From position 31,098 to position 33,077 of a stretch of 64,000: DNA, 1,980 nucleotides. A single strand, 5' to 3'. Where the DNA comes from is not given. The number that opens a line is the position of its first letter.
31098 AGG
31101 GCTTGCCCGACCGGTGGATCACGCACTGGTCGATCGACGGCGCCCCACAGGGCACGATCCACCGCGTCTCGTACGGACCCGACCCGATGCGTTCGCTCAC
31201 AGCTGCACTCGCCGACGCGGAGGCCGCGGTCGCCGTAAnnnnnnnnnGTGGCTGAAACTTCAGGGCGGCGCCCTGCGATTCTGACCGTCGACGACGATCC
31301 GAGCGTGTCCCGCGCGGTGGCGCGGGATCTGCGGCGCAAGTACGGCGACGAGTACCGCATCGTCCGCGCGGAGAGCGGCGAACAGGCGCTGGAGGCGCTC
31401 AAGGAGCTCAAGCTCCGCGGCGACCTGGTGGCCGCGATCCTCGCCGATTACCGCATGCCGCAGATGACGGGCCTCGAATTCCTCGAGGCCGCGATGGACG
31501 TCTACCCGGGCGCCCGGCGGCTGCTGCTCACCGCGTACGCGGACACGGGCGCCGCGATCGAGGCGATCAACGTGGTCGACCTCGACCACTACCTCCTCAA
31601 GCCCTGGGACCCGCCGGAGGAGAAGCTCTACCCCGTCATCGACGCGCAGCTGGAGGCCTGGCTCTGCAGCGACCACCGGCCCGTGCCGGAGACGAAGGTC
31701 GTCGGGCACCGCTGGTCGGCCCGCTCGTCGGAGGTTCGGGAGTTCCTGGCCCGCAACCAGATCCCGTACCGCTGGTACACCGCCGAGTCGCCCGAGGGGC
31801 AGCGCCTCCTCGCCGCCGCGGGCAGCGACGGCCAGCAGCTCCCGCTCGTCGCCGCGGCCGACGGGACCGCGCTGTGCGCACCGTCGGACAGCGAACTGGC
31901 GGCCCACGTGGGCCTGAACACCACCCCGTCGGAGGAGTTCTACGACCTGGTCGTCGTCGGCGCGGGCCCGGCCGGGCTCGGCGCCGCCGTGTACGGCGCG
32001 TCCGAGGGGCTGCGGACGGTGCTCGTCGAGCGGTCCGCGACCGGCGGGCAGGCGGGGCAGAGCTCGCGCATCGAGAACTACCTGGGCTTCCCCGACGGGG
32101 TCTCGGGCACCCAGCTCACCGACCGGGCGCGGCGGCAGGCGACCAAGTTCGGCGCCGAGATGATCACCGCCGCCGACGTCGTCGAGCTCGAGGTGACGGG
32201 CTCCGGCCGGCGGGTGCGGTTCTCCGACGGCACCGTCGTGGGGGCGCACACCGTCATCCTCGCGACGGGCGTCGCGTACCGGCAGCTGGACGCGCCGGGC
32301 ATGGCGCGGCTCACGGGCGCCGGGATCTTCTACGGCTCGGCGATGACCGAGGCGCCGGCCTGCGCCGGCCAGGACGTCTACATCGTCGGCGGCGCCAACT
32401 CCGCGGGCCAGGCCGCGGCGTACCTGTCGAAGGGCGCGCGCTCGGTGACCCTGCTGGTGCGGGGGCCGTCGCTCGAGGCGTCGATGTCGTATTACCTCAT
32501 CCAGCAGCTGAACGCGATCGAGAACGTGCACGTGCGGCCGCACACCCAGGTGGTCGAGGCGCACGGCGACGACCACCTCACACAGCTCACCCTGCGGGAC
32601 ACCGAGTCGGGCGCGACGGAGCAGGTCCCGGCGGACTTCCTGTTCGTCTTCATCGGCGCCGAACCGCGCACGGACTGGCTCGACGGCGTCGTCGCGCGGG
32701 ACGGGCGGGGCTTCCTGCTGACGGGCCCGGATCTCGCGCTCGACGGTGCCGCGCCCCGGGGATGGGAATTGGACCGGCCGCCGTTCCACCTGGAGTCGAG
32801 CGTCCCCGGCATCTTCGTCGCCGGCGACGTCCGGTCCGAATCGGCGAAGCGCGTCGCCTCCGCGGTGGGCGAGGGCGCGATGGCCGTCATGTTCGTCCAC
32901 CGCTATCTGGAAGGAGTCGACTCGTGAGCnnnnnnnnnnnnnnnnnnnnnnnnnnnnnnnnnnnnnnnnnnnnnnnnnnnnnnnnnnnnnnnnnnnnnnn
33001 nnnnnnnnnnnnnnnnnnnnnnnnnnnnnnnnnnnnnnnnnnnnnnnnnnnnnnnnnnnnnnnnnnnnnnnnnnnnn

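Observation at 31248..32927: Thioredoxin-reductase-like domain of the REC fusion lacks the redox-active CxxC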

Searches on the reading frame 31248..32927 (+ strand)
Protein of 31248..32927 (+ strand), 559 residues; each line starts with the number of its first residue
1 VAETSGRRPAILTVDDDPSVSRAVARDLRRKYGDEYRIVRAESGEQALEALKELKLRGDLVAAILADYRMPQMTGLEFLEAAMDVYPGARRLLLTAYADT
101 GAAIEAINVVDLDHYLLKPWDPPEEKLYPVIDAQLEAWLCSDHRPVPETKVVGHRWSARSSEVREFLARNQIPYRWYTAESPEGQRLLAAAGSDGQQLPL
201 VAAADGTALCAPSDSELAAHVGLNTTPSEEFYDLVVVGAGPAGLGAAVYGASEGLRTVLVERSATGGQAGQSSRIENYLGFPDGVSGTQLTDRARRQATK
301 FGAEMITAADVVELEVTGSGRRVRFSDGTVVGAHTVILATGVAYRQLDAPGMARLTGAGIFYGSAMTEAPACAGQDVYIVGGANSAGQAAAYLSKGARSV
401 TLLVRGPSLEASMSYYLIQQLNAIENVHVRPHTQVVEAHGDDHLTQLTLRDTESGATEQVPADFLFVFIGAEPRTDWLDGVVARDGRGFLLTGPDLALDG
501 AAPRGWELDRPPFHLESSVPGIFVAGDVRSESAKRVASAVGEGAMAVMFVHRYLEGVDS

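Call 3: search_protein_families(library=pfam, proteins=[window:31248-32927:+], max_evalue=0.01)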
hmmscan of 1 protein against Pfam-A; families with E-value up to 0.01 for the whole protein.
window:31248-32927:+ (559 aa): 12 families
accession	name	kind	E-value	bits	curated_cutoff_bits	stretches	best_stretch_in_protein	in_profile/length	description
PF07992.20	Pyr_redox_2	-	8.7e-32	111.1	26.1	1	232-543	1-291/291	Pyridine nucleotide-disulphide oxidoreductase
PF13738.12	Pyr_redox_3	-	7e-18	65.3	30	1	286-486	79-283/305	Pyridine nucleotide-disulphide oxidoreductase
PF00072.30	Response_reg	-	2.9e-14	53.6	30.2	1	11-123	1-104/111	Response regulator receiver domain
PF00070.33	Pyr_redox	-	5.1e-09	37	22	1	377-451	2-81/82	Pyridine nucleotide-disulphide oxidoreductase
PF01266.30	DAO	-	5.2e-06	26.6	27.9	2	233-274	1-41/353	FAD dependent oxidoreductase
PF01946.23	Thi4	-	5.4e-06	26.2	26.2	1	233-268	19-56/235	Thi4 family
PF01494.25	FAD_binding_3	-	2.2e-05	24.3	22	1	233-273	3-43/349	FAD binding domain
PF12831.13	FAD_oxidored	-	2.4e-05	24.3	27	1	233-269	1-38/416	FAD dependent oxidoreductase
PF03486.20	HI0933_like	-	4e-05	23.6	50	1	233-266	2-35/244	HI0933-like protein Rossmann domain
PF01134.28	GIDA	-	0.0011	18.6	22.1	0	233-263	1-29/391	Glucose inhibited division protein A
PF00890.30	FAD_binding_2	-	0.0016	18.1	20.4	1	233-273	1-42/414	FAD binding domain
PF13450.12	NAD_binding_8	-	0.0025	18.5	21.9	1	236-270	1-36/68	NAD(P)-binding Rossmann-like domain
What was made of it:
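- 31248..32927 (+): Gene for the 559-aa response regulator / Grx-like / TrxR-like flavoprotein (stop codon included). Pfam Response_reg + Pyr_redox_2 (call 3).
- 31272..31622 (+): Receiver (REC) domain, aa 9-125. Acidic pocket D15-D17 (31290-31298), phospho-acceptor D67 (31446-31448), T95 (31530-31532), K118 (31599-31601). Pfam PF00072 E=2.9e-14 (call 3).
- On Two-component response regulator (REC, PF00072): Pfam 53.6 bits against a cut-off of 30.2 (call 3).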

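Call 4: search_protein_families(library=ncbifam, proteins=[window:31248-32927:+], max_evalue=0.01)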
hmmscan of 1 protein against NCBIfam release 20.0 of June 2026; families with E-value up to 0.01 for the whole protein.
window:31248-32927:+ (559 aa): 98 families (the best 25 are shown)
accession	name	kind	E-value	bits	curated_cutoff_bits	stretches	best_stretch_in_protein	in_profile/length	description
TIGR01292.1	TRX_reduct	equivalog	4.7e-64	216.1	343.45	1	232-554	1-300/300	thioredoxin-disulfide reductase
TIGR03143.1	AhpF_homolog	hypoth_equivalog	1e-52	179.5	687.65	1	229-556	2-310/555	putative alkyl hydroperoxide reductase F subunit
TIGR03140.1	AhpF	equivalog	9.4e-47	159.7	502.9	1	226-548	207-506/515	alkyl hydroperoxide reductase subunit F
NF007614.0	PRK10262.1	equivalog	2.4e-31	109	644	1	233-557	8-317/321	thioredoxin-disulfide reductase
NF053512.1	nitric_RR_NosR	exception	9e-29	100.7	400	1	11-136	1-116/422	response regulator c-di-GMP phosphodiesterase, NosR family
TIGR04018.1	Bthiol_YpdA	hypoth_equivalog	8.5e-19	67.5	339.9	2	327-479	108-255/316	YpdA family putative bacillithiol disulfide reductase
NF008469.0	PRK11361.1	equivalog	5.7e-11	41.8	714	1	10-127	6-114/461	acetoacetate metabolism transcriptional regulator AtoC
NF011695.0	PRK15115.1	equivalog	2e-10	40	763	1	10-141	8-128/445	two-component system response regulator GlrR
NF007689.0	PRK10365.1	equivalog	4.7e-10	38.8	760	1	10-121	7-109/441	sigma-54-dependent response regulator transcription factor ZraR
TIGR02053.1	MerA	equivalog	6.6e-10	38.6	454.45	1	320-479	116-274/465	mercury(II) reductase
TIGR01350.1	lipoamide_DH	equivalog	8.6e-10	37.9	408.8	1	232-268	2-38/461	dihydrolipoyl dehydrogenase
NF009409.0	PRK12770.1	subfamily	1.3e-09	37.6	343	1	367-555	166-351/360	putative glutamate synthase subunit beta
NF004991.0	PRK06370.1-3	subfamily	8.2e-09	34.5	620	1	224-269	29-73/509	FAD-containing oxidoreductase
TIGR01818.1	ntrC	equivalog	4.8e-08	32.2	558.6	1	11-121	1-102/463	nitrogen regulation protein NR(I)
NF040505.1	ArsO_flavin_mono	equivalog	8.7e-08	32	425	1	305-400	91-186/346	ArsO family NAD(P)H-dependent flavin-containing monooxygenase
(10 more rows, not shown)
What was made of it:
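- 31938..32915 (+): Low-Mr TrxR-like FAD/NAD(P)H two-domain module, aa 231-556. TIGR01292 aligned over 1-300 of 300 positions, 216 bits (call 4).
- On Low-Mr thioredoxin-disulfide reductase (TrxB, TIGR01292): 216.1 bits against a cut-off of 343.45; PRK10262 gives 109 against 644 (call 4).
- On AhpF (TIGR03140): 159.7 bits against 502.9; the AhpF-homolog model gives 179.5 against 687.65 (call 4).
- On Bacillithiol disulfide reductase Bdr/YpdA (TIGR04018): 67.5 bits against 339.9 (call 4).
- Scores fall below all curated TrxB and AhpF cut-offs (call 4).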

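Call 5: search_solved_structures(query=window:31248-32927:+, max_evalue=0.001, show_alignments=3)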
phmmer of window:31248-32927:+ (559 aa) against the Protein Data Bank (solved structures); distinct sequences matched with E-value up to 0.001: 150 (the best 60 are shown).
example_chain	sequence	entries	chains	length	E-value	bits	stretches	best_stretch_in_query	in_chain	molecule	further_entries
7jyp_A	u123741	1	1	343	1.1e-43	152.7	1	224-549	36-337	Thioredoxin reductase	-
5uth_A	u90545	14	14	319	6.1e-43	150.3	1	224-529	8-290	Thioredoxin reductase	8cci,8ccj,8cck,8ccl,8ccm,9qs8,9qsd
2a87_A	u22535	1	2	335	1.6e-40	142.3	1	232-554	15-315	Thioredoxin reductase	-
9xub_A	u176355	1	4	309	2e-40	142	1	233-554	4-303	Thioredoxin reductase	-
4gcm_A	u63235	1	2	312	1.6e-39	139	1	231-557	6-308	Thioredoxin reductase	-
7p9d_A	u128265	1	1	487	2.6e-39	138.3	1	233-555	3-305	Thioredoxin reductase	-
7p9e_A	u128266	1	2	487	2.8e-39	138.2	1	233-555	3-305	Thioredoxin reductase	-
7aaw_A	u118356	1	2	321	4.8e-39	137.4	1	224-555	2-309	Thioredoxin reductase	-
5uwy_A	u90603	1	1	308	1.1e-38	136.2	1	230-557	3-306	Thioredoxin reductase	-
9vv4_A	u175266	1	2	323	1.7e-38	135.6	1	232-555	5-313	Thioredoxin reductase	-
4zn0_A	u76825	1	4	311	1.7e-37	132.3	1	230-556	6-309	Thioredoxin reductase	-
3itj_A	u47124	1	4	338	1.8e-36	128.9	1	232-556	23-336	Thioredoxin reductase 1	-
2q7v_A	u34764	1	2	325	2.2e-36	128.6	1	225-556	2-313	Thioredoxin reductase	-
3d8x_A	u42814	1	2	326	2.8e-36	128.3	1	234-556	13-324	Thioredoxin reductase 1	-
5w4c_A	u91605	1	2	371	3e-36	128.2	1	233-554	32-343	Thioredoxin reductase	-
5mh4_A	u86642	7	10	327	4.6e-36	127.6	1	227-553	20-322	Thioredoxin reductase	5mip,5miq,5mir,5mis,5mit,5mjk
3cty_A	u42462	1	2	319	1.6e-32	115.9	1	225-550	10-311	Thioredoxin reductase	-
5usx_A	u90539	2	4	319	3.7e-31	111.4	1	233-557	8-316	Thioredoxin reductase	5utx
3r9u_A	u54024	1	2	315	8.5e-24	87.1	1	231-556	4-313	Thioredoxin reductase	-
5xhu_A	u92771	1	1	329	2.7e-17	65.6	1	230-470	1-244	Ferredoxin--NADP reductase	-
3ab1_A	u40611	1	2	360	3.7e-15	58.6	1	226-472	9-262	Ferredoxin--NADP reductase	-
2zbw_A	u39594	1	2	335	5.3e-13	51.5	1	231-414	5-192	Thioredoxin reductase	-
3lzw_A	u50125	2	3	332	1.1e-11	47.2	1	230-470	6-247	Ferredoxin--NADP reductase 2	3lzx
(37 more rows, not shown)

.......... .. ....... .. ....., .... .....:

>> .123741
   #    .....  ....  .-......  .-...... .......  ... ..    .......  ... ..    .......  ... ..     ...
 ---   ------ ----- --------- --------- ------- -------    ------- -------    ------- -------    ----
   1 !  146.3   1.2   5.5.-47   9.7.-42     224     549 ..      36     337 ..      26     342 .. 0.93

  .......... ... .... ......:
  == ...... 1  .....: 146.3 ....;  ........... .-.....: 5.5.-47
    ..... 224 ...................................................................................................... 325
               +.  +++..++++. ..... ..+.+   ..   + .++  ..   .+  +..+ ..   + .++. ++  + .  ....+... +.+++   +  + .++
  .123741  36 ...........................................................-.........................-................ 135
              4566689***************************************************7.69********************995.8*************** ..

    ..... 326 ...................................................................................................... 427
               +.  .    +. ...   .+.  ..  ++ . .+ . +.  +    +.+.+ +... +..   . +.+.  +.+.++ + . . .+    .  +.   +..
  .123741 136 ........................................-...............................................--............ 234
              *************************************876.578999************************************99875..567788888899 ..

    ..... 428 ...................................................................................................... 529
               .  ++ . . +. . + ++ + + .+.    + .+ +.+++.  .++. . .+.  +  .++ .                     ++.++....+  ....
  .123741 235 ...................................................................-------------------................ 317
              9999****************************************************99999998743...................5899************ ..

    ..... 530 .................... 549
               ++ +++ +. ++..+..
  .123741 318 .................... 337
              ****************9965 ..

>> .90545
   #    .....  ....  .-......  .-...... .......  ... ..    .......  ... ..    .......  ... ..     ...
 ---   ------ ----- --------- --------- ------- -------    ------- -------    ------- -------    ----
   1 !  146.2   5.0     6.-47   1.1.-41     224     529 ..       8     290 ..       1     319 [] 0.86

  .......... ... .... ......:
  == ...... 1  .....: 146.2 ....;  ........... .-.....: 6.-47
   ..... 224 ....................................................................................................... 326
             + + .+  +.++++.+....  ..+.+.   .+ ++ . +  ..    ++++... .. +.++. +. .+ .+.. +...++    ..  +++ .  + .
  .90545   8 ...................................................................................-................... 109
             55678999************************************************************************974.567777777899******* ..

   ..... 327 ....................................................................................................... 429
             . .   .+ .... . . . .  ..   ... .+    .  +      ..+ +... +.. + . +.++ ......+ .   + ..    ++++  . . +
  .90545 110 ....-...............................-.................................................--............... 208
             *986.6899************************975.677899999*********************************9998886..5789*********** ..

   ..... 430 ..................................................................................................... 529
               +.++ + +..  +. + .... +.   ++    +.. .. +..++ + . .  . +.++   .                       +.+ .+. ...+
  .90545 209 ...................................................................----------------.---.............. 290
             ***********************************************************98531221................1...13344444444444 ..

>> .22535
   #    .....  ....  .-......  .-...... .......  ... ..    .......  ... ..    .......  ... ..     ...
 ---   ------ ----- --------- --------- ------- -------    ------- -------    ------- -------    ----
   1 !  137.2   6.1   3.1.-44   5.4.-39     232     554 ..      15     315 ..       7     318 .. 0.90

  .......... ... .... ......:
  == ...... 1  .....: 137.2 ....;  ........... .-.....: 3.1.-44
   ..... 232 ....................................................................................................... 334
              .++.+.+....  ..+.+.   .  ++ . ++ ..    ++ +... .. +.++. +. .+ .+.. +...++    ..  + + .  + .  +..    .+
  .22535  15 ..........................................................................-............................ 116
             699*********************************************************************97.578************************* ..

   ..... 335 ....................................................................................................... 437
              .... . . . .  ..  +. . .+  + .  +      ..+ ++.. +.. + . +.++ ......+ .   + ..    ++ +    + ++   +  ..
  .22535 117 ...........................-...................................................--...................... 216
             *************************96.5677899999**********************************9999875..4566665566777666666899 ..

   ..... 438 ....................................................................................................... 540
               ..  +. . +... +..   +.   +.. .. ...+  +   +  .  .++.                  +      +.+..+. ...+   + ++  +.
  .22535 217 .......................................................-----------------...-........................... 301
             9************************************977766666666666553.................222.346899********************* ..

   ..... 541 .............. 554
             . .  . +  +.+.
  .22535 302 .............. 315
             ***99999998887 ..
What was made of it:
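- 31938..32915 (+): PDB TrxRs at E=1e-43 (call 5).
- Checked: Independent phmmer pairwise alignments to solved TrxRs (7jyp, 5uth, 2a87) place their Cys pair opposite the same residues (call 5).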
